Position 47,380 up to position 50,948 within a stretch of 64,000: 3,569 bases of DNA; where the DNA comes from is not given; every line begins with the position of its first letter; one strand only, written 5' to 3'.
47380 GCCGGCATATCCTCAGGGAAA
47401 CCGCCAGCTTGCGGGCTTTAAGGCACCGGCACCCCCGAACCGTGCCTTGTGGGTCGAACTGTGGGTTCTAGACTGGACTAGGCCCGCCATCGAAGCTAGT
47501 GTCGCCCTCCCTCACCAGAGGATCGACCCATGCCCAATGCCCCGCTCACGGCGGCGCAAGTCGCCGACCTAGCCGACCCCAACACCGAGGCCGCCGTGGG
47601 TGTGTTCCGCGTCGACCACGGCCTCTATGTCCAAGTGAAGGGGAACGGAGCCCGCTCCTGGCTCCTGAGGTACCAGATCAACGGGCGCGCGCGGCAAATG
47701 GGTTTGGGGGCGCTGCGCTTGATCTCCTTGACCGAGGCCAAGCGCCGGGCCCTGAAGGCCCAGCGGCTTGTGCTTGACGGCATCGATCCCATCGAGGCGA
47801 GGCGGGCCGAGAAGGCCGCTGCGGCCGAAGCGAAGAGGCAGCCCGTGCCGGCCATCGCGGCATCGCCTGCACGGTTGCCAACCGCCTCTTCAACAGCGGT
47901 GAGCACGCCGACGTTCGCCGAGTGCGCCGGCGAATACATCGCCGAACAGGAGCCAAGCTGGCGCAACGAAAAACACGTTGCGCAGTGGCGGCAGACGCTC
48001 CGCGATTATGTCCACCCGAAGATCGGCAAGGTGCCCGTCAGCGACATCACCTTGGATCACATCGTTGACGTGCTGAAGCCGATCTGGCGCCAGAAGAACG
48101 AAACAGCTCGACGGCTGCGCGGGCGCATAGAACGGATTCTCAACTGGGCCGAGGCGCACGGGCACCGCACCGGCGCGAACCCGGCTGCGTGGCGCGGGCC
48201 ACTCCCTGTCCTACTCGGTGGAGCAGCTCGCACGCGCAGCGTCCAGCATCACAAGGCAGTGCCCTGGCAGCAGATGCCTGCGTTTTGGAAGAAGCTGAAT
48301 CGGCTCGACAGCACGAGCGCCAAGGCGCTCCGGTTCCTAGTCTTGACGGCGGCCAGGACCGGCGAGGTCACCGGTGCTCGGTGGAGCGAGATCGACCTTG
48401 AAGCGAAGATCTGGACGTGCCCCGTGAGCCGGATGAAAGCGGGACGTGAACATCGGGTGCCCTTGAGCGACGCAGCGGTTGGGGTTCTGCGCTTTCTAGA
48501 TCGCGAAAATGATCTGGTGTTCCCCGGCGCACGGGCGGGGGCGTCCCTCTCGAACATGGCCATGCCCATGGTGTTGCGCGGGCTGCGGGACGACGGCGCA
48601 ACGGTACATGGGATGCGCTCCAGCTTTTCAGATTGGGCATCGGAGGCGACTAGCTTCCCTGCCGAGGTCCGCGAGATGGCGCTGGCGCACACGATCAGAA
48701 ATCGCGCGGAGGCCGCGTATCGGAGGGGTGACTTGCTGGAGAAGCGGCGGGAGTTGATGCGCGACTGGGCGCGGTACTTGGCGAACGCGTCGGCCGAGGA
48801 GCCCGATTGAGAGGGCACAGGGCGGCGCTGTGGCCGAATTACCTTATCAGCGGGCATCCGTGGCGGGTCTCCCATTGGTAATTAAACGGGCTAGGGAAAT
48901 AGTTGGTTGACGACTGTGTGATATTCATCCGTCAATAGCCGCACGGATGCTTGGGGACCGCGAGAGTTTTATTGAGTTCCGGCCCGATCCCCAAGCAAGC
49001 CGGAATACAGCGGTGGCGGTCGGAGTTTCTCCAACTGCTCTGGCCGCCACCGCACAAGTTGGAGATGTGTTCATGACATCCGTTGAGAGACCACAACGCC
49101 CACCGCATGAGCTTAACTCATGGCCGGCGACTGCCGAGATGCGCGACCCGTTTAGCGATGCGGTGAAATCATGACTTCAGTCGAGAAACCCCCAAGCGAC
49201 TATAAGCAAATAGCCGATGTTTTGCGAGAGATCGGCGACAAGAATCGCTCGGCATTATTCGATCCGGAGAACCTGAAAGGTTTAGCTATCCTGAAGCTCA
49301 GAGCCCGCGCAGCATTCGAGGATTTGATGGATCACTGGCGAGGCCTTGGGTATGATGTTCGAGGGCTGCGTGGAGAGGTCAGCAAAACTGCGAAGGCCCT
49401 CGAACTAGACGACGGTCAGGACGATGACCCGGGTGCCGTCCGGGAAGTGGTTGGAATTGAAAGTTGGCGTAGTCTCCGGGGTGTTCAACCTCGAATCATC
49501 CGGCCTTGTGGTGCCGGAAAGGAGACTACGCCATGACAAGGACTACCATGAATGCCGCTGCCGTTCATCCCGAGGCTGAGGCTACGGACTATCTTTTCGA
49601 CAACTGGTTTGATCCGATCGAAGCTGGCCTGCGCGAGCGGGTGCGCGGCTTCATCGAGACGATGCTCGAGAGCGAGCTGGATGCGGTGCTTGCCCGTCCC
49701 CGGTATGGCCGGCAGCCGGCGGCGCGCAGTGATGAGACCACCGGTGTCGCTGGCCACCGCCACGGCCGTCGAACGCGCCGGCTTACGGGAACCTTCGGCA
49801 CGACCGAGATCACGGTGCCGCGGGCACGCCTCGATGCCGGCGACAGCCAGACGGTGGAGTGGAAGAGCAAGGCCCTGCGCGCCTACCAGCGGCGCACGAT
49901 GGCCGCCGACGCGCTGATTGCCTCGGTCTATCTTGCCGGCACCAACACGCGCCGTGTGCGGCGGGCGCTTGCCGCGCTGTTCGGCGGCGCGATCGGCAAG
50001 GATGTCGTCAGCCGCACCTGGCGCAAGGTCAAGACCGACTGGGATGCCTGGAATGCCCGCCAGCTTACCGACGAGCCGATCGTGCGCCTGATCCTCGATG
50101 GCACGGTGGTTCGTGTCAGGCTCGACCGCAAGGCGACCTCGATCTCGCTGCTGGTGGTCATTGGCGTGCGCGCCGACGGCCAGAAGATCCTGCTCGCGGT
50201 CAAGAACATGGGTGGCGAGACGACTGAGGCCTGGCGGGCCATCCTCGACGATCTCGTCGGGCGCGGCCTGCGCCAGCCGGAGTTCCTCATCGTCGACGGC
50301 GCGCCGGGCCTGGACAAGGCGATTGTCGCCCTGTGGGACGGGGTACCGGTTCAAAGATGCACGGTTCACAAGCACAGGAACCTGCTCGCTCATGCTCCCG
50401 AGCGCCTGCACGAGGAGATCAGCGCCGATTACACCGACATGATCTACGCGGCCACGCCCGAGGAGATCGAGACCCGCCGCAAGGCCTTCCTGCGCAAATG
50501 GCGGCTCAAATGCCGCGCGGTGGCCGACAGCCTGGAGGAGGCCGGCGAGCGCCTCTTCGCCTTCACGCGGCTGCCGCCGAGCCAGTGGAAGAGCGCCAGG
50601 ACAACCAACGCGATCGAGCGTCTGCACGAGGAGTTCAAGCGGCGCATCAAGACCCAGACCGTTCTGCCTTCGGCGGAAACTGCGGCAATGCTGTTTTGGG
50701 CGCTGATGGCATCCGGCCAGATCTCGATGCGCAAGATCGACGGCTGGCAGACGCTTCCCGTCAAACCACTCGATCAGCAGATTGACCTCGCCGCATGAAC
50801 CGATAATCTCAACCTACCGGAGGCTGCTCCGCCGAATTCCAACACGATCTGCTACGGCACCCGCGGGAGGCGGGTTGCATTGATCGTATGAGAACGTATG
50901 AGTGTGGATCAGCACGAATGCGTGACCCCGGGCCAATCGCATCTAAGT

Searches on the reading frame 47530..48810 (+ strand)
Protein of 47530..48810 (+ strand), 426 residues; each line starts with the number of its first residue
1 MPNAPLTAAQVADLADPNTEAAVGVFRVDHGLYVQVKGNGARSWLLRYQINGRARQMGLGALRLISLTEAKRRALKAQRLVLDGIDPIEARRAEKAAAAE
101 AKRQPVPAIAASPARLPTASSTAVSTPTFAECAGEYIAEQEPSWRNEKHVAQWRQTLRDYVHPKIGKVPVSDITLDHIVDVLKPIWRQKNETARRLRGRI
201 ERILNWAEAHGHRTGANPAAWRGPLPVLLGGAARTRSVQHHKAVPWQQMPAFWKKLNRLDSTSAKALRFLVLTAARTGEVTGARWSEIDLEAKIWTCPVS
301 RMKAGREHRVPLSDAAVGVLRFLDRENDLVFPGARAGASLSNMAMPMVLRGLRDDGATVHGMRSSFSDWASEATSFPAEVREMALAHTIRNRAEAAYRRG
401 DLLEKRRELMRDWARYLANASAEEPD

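Call 55: search_protein_families(library=pfam, proteins=[window:47530-48810:+], max_evalue=0.00001)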
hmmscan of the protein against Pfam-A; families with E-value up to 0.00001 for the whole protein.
window:47530-48810:+ (426 aa): 3 families
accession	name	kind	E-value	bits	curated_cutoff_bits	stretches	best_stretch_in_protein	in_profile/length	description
PF22022.2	Phage_int_M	-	2.7e-32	111.3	27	1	129-223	1-95/96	Phage integrase central domain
PF13356.12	Arm-DNA-bind_3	-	6.8e-17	61.8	27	1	6-94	1-83/83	Arm DNA-binding domain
PF00589.27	Phage_integrase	-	6.1e-12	46.1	27.1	1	248-391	7-160/172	Phage integrase family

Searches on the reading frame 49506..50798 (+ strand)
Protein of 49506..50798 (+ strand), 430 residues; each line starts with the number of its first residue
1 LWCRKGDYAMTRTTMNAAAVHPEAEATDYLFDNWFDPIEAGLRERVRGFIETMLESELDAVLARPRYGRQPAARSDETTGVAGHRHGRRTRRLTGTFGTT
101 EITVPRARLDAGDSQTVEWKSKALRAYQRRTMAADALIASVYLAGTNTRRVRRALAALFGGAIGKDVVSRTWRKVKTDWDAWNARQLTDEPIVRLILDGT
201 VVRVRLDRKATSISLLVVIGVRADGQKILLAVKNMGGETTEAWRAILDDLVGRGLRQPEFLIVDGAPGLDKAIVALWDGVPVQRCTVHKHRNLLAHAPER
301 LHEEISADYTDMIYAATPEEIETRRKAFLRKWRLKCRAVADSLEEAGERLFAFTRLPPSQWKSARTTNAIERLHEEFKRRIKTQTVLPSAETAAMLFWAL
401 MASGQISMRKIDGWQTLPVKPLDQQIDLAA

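Call 55: search_protein_families(library=pfam, proteins=[window:49506-50798:+], max_evalue=0.00001)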
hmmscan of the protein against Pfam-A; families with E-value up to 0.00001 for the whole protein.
window:49506-50798:+ (430 aa): 1 family
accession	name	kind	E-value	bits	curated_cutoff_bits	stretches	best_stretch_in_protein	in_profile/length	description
PF00872.24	Transposase_mut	-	1.1e-66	225.7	21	1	40-403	24-371/379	Transposase, Mutator family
